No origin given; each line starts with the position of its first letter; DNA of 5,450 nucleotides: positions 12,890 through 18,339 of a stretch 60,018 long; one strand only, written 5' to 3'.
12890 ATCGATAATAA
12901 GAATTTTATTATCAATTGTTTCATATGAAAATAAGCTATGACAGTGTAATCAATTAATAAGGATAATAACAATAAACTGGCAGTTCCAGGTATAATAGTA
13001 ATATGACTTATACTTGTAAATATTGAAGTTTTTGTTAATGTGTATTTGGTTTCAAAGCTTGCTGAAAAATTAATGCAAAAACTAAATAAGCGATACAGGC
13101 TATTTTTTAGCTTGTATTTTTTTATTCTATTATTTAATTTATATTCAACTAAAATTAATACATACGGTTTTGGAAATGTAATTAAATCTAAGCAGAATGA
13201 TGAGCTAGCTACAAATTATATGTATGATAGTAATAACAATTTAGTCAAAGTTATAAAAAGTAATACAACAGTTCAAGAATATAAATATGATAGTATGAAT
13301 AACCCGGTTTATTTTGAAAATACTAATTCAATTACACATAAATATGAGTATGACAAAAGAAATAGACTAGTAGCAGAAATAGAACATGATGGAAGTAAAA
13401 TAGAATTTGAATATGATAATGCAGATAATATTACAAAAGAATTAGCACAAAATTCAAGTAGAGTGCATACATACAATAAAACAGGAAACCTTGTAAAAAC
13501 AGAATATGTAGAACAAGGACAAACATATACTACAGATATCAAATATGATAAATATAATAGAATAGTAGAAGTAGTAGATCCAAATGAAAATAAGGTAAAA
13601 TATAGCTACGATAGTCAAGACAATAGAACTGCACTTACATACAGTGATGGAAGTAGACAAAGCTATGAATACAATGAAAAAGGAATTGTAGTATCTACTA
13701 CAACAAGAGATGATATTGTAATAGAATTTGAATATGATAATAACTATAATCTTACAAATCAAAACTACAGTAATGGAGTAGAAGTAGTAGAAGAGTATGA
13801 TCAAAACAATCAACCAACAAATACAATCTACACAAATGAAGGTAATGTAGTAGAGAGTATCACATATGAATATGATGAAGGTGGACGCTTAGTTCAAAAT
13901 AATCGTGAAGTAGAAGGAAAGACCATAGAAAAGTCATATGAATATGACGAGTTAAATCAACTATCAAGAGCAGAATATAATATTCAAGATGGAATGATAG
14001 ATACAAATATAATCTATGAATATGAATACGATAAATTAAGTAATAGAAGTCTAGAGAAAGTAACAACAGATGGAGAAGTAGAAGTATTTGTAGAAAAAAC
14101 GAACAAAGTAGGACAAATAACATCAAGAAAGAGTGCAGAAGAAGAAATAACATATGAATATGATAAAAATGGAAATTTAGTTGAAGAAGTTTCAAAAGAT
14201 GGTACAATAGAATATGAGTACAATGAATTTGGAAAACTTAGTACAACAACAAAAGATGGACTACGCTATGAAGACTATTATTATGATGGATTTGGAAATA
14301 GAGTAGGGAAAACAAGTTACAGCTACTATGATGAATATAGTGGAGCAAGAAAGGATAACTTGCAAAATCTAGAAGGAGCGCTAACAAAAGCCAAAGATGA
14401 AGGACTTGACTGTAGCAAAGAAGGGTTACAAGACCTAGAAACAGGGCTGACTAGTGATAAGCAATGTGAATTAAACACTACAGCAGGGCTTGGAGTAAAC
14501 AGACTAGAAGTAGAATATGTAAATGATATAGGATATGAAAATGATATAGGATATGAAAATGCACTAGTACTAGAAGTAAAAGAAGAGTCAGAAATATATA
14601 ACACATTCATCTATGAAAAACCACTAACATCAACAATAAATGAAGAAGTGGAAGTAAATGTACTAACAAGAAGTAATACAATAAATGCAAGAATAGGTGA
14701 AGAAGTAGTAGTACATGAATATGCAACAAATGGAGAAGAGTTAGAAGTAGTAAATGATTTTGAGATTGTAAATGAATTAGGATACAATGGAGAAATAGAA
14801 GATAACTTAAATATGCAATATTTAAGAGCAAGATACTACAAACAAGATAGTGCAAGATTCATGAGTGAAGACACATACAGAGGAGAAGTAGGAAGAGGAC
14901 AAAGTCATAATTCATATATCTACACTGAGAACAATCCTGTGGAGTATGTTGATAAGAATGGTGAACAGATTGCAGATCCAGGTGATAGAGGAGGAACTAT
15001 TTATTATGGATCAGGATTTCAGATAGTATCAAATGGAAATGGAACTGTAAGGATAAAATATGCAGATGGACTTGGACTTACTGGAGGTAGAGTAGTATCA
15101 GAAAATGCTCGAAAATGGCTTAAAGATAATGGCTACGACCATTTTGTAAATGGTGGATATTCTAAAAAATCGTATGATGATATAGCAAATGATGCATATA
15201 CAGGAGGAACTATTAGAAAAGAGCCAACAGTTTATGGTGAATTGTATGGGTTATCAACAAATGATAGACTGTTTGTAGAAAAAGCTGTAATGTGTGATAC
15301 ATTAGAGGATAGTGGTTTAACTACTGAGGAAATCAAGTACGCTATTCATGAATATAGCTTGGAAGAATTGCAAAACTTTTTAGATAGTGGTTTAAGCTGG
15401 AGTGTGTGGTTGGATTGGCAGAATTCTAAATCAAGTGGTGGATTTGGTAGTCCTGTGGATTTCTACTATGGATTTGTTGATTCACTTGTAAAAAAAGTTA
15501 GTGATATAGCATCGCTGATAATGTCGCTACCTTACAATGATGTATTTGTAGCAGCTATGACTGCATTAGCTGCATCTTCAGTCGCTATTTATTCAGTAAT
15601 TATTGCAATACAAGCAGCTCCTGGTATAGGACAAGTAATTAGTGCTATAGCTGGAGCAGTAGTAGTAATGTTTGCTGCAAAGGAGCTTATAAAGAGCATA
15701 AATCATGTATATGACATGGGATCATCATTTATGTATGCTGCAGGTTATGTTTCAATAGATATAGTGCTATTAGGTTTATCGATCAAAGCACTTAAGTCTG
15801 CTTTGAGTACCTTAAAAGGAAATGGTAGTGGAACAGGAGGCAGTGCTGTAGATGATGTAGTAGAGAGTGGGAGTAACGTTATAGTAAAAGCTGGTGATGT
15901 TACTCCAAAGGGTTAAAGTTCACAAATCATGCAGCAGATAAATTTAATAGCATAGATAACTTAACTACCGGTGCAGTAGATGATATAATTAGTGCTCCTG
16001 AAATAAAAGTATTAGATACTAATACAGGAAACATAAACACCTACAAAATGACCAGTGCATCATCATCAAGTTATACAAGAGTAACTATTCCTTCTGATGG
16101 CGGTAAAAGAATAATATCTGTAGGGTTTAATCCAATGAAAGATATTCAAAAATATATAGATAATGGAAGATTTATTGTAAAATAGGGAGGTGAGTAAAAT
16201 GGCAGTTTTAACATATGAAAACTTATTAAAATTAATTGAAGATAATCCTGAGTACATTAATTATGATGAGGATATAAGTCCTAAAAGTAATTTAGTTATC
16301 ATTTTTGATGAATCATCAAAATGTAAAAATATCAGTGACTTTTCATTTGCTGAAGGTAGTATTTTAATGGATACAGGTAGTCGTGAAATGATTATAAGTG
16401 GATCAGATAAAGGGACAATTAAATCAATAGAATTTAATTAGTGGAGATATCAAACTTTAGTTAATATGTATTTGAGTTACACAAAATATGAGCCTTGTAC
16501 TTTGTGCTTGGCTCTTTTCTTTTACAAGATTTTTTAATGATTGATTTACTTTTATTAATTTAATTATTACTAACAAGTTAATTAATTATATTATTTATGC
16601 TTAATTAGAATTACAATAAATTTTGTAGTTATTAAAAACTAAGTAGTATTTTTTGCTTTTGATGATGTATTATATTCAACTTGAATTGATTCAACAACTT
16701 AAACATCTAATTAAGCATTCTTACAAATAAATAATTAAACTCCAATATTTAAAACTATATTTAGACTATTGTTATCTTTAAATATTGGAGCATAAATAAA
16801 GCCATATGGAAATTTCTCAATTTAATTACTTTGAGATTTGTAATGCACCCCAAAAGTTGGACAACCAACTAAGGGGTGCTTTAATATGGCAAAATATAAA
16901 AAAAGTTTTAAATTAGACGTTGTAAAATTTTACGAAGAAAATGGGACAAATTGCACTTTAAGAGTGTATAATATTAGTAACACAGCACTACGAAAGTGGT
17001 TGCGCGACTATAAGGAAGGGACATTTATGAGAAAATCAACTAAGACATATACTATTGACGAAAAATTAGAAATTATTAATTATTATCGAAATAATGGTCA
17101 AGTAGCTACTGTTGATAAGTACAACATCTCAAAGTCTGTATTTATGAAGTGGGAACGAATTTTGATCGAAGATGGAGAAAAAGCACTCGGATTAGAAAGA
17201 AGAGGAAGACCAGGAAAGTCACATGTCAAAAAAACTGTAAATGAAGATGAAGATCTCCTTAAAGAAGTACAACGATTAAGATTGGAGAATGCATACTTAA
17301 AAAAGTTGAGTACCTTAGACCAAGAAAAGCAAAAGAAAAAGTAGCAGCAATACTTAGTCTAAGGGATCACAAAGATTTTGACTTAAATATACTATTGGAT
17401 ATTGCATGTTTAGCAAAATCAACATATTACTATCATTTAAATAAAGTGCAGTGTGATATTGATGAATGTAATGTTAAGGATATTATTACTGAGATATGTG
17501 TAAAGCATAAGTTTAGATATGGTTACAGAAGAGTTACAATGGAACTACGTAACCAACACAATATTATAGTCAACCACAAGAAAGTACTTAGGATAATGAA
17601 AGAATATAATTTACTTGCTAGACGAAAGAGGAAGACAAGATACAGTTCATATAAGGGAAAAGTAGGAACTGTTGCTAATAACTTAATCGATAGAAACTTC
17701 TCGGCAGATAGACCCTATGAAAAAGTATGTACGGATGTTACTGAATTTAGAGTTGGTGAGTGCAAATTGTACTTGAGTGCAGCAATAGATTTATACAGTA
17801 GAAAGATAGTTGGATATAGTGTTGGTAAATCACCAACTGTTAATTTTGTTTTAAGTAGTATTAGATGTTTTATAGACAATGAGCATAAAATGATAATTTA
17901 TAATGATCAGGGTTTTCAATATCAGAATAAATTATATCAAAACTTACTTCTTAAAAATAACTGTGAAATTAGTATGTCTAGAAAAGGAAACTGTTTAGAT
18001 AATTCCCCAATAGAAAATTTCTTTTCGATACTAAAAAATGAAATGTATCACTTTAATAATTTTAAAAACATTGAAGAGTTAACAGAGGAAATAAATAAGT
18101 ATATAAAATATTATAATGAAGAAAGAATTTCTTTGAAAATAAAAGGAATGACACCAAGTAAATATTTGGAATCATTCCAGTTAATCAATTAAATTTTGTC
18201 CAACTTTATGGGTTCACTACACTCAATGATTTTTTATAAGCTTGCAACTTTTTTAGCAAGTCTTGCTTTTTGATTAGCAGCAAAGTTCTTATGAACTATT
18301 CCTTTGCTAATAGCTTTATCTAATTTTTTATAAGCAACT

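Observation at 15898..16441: Rhs toxin tip sits in the -1 frame behind a canonical X XXY YYZ heptamer and is coupled to an immunity-like ORF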

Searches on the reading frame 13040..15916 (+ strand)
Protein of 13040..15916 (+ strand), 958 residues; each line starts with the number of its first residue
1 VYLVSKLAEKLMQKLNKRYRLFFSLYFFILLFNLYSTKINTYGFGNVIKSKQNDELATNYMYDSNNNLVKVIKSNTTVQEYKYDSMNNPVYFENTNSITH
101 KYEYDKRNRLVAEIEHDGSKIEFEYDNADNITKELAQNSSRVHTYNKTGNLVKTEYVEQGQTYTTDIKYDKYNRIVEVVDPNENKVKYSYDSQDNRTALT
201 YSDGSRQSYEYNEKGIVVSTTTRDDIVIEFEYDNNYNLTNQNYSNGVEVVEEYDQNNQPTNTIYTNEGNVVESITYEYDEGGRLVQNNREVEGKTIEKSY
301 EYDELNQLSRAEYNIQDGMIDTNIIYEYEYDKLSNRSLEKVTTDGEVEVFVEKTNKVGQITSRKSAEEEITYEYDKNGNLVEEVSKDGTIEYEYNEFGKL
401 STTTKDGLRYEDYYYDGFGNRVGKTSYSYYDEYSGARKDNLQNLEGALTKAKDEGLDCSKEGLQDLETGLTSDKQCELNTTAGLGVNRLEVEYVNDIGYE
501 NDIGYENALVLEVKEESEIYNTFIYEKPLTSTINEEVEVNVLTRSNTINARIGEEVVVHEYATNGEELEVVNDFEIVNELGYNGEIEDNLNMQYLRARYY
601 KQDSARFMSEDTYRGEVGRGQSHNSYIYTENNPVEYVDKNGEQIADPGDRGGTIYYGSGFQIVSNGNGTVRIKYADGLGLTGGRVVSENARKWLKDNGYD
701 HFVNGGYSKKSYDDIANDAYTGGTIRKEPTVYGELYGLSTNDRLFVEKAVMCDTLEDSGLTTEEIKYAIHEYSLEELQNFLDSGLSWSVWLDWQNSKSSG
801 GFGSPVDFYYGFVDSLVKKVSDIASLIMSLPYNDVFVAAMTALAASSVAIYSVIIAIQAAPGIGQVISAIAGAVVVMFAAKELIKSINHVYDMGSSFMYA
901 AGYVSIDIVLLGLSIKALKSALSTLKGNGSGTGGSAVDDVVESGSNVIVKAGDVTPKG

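Call 6: search_protein_families(library=pfam, proteins=[window:13040-15913:+], max_evalue=1)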
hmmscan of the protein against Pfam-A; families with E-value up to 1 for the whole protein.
window:13040-15913:+ (958 aa): 4 families
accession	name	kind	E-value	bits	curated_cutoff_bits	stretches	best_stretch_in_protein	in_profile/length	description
PF05593.20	RHS_repeat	-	1.1e-36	124.9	22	7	169-205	1-37/38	RHS Repeat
PF12073.14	DUF3553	-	0.11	12.6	20.3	1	862-879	16-33/50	Protein of unknown function (DUF3553)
PF25569.1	TPR_ZFYVE26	-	0.17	12.6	27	1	53-122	10-75/123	ZFYVE26-like, TPR repeats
PF25784.1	BigA_N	-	0.43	11.2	24.5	0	162-205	2-41/80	BigA and YdbA N-terminal beta barrel domain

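Call 7: search_protein_families(library=ncbifam, proteins=[window:13040-15913:+], max_evalue=1)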
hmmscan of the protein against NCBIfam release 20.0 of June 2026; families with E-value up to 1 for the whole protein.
window:13040-15913:+ (958 aa): 4 families
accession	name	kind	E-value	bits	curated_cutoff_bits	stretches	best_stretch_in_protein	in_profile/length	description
TIGR01643.1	YD_repeat_2x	repeat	4.1e-25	87.2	15.8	5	169-210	1-42/42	YD repeat-containing protein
NF041261.1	RHS_core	equivalog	1.9e-17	62.4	2000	2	73-293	552-767/1261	RHS element core protein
TIGR03696.1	Rhs_assc_core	domain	7.4e-14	52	32.5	1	573-641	12-75/76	RHS repeat-associated core domain-containing protein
NF011257.0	PRK14663.1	equivalog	0.17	11.9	186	1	327-370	14-57/123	holo-[acyl-carrier-protein] synthase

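Call 11: find_encoding_contigs(protein=window:13040-15916:+, flank=6000, max_places=10)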
Protein window:13040-15916:+ (958 aa): no gene with exactly this product is on record in the collection.

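Call 37: find_encoding_contigs(protein=window:13073-15916:+, flank=6000, max_places=10)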
Protein window:13073-15916:+ (947 aa): no gene with exactly this product is on record in the collection.

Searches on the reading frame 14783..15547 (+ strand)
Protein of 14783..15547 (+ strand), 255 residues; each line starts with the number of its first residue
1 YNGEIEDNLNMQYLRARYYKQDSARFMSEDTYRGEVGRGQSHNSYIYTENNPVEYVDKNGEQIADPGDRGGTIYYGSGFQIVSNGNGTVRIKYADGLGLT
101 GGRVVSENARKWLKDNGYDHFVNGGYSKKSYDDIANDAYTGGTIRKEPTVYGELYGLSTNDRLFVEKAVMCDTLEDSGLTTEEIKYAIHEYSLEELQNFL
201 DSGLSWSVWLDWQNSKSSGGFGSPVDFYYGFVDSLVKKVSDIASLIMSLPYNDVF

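Call 90: find_homologous_proteins(query=window:14783-15547:+, max_evalue=0.001)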
Query seq(255 aa): 536 candidates shared short words with the query, none scored E <= 0.001.

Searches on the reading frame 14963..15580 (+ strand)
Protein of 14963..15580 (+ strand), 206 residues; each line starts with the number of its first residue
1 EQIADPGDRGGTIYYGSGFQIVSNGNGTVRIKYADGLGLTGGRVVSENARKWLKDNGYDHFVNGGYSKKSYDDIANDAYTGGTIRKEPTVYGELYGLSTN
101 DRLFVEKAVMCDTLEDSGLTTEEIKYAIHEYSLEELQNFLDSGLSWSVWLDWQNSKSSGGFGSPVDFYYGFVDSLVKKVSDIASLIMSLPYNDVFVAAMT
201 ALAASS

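Call 65: search_solved_structures(query=window:14963-15580:+, max_evalue=10)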
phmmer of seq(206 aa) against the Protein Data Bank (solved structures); distinct sequences matched with E-value up to 10: 2.
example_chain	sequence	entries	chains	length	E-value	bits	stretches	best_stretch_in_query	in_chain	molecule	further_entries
5i8l_A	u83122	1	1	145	0.23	14.3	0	56-94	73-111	Lysozyme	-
9qsh_C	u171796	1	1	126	0.63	12.8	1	20-120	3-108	Nanobody 992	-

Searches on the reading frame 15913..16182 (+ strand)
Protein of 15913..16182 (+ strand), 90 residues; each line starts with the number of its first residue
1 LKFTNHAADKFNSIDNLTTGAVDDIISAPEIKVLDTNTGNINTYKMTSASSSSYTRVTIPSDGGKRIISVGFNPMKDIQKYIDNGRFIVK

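Call 6: search_protein_families(library=pfam, proteins=[window:15913-16182:+], max_evalue=1)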
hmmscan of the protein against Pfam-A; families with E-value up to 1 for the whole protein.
window:15913-16182:+ (90 aa): 1 family
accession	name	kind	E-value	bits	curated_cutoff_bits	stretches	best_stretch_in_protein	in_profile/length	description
PF05819.16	NolX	-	0.046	13.3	26.1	1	10-66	48-102/436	NolX protein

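Call 7: search_protein_families(library=ncbifam, proteins=[window:15913-16182:+], max_evalue=1)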
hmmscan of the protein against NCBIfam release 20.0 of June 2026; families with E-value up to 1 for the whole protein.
window:15913-16182:+ (90 aa): 1 family
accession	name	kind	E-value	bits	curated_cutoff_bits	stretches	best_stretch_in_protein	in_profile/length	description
NF004592.0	PRK05928.4-1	equivalog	0.0042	16.7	332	1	7-80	9-87/237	uroporphyrinogen-III synthase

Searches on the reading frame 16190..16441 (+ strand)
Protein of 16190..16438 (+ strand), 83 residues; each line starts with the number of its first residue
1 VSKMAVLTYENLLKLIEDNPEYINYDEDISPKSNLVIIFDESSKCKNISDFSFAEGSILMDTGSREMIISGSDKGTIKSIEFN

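Call 6: search_protein_families(library=pfam, proteins=[window:16199-16438:+], max_evalue=1)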
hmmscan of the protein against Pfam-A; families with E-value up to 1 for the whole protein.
window:16199-16438:+ (80 aa): 1 family
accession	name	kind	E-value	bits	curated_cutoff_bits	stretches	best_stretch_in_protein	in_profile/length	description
PF13173.12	AAA_14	-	0.015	15.7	27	1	19-75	51-104/129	AAA domain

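Call 7: search_protein_families(library=ncbifam, proteins=[window:16199-16438:+], max_evalue=1)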
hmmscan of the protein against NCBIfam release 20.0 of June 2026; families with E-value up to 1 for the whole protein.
window:16199-16438:+ (80 aa): 0 families

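Call 10: find_encoding_contigs(protein=window:16199-16441:+, flank=6000, max_places=10)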
Protein window:16199-16441:+ (80 aa): no gene with exactly this product is on record in the collection.

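Call 39: find_encoding_contigs(protein=window:16190-16438:+, flank=10000, max_places=10)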
Protein seq(83 aa) (83 aa): no gene with exactly this product is on record in the collection.

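Call 76: search_protein_families(library=pfam, alignment_id=A4, max_evalue=1)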
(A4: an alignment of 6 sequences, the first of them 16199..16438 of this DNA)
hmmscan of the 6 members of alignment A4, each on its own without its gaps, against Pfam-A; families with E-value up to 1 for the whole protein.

A. member 1, window:16199-16438:+ (80 aa): 1 family
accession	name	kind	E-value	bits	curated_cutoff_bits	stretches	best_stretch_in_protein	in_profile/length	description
PF13173.12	AAA_14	-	0.015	15.7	27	1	19-75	51-104/129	AAA domain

B. families by the number of members that match (of 6 scanned): 3 families
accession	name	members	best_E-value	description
PF13173.12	AAA_14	1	0.015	AAA domain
PF14173.11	ComGG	1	0.034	ComG operon protein 7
PF10049.14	DUF2283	1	0.86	Protein of unknown function (DUF2283)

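Call 81: predict_structure(protein=window:16199-16438:+)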
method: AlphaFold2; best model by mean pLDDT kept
length: 80 residues; sequences in the alignment: 1
mean_pLDDT: 45.8   pTM: 0.28
mean pLDDT of the five models: 45.8, 41.9, 41.4, 40.9, 39.0
residues with pLDDT >= 90: 0; 70-90: 0; 50-70: 18; < 50: 62
segments of 3 or more residues with pLDDT < 50: 1-5, 21-54, 58-60, 62-64, 67-80
pLDDT, mean of each block of 10 residues (from residue 1): 45 57 44 43 45 44 47 42
secondary structure, 60 per line:
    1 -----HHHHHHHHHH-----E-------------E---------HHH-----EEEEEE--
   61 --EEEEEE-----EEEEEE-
elements in order: H6-15 E53-58 E63-68 E74-79

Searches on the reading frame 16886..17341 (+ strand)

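Call 6: search_protein_families(library=pfam, proteins=[window:16886-17341:+], max_evalue=1)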
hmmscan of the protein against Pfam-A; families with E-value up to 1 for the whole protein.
window:16886-17341:+ (152 aa): 10 families
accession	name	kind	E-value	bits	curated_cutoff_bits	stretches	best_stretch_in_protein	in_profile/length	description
PF13518.12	HTH_28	-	5.9e-09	36.3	25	2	59-109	1-51/52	Helix-turn-helix domain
PF09607.16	BrkDBD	-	3.9e-07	30.3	23.4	2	4-40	6-47/58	Brinker DNA-binding domain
PF01527.26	HTH_Tnp_1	-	0.00024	21.7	24.1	1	2-52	5-57/75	Transposase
PF04218.19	CENP-B_N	-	0.0043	17.1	21.2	0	51-70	3-22/53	CENP-B N-terminal DNA-binding domain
PF13384.12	HTH_23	-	0.011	16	24.6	0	24-45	23-45/50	Homeodomain-like domain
PF06627.17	DUF1153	-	0.034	14.7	23.5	1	74-101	51-78/87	Protein of unknown function (DUF1153)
PF13551.12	HTH_29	-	0.041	14.4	28.1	0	75-111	18-55/64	Winged helix-turn helix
PF06841.18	Phage_T4_gp19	-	0.041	14.1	28.2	1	21-90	51-110/134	T4-like virus tail tube protein gp19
PF02427.23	PSI_PsaE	-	0.082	13.1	27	1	66-92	16-42/60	Photosystem I reaction centre subunit IV / PsaE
PF04880.18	NUDE_C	-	0.15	12.9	30.9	1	113-151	22-60/177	NUDE protein, C-terminal conserved region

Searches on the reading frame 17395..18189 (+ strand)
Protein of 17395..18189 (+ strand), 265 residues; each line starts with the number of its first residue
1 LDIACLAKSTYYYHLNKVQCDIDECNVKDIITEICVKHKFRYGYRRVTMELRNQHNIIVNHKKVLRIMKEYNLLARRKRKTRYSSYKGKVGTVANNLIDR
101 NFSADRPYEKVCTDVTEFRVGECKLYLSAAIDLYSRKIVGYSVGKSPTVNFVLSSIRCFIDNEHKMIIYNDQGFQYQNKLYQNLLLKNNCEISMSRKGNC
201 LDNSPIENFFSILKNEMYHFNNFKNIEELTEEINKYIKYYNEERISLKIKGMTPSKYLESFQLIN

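Call 6: search_protein_families(library=pfam, proteins=[window:17395-18189:+], max_evalue=1)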
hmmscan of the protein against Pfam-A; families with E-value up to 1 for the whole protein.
window:17395-18189:+ (265 aa): 6 families
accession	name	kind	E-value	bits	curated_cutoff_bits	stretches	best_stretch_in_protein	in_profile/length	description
PF13276.12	HTH_21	-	1.3e-19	70.6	28.1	1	27-80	6-59/60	HTH-like domain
PF00665.32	rve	-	6.1e-19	68.6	32.6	1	105-200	2-102/102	Integrase core domain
PF13333.12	rve_2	-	4.1e-16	59.3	22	1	207-257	1-51/56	Integrase core domain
PF13683.12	rve_3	-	6.6e-09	35.8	26.5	1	189-254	2-67/67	Integrase core domain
PF14171.11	SpoIISA_toxin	-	0.00044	20.5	27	1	205-250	113-160/243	Toxin SpoIISA, type II toxin-antitoxin system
PF03197.19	FRD2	-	0.045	14.9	29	0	191-234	29-72/96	Bacteriophage FRD2 protein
